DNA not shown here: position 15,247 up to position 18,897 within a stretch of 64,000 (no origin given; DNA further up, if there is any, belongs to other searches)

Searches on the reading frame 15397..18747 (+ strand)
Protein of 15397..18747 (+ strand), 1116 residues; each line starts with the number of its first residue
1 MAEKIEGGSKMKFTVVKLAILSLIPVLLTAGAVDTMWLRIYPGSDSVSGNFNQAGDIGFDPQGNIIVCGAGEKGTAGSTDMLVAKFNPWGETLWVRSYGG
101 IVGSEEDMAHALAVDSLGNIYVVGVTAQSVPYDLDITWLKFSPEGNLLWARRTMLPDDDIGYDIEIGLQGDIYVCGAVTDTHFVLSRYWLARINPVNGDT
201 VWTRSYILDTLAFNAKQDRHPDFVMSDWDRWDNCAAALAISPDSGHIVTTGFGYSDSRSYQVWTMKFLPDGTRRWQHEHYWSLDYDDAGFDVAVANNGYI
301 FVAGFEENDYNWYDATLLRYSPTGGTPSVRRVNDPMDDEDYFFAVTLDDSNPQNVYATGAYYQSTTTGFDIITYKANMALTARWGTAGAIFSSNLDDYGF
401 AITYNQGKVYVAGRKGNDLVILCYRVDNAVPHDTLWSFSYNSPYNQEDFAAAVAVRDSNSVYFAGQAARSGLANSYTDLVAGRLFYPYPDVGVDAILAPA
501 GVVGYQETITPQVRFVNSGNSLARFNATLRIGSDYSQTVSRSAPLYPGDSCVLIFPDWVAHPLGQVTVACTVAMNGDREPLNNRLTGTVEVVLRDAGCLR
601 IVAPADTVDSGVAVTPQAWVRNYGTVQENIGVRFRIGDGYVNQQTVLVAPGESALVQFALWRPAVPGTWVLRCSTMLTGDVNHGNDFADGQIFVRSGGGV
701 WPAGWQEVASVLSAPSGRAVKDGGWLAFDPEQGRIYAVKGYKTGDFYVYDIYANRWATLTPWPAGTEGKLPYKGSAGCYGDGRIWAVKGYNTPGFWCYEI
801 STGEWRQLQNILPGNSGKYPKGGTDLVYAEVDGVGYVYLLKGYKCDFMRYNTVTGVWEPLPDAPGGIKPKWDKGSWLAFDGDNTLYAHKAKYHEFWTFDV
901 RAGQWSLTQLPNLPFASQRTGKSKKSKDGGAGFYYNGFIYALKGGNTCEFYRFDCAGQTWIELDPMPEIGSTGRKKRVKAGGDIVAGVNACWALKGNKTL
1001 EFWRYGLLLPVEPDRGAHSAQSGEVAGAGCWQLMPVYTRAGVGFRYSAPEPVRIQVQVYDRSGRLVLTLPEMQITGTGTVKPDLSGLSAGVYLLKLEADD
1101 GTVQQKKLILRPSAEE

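Call 35: search_protein_families(library=pfam, proteins=[window:15397-18747:+], max_evalue=0.0001)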
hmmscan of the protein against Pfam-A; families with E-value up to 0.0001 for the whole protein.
window:15397-18747:+ (1116 aa): 3 families
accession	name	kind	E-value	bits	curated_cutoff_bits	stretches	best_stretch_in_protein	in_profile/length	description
PF13964.12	Kelch_6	-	3.3e-10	40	25.3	0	835-865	12-48/50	Kelch motif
PF18962.6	Por_Secre_tail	-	1.9e-06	28.5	27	1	1054-1109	22-74/75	Secretion system C-terminal sorting domain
PF07646.21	Kelch_2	-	2.9e-06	27.4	21.3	0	841-862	25-46/48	Kelch motif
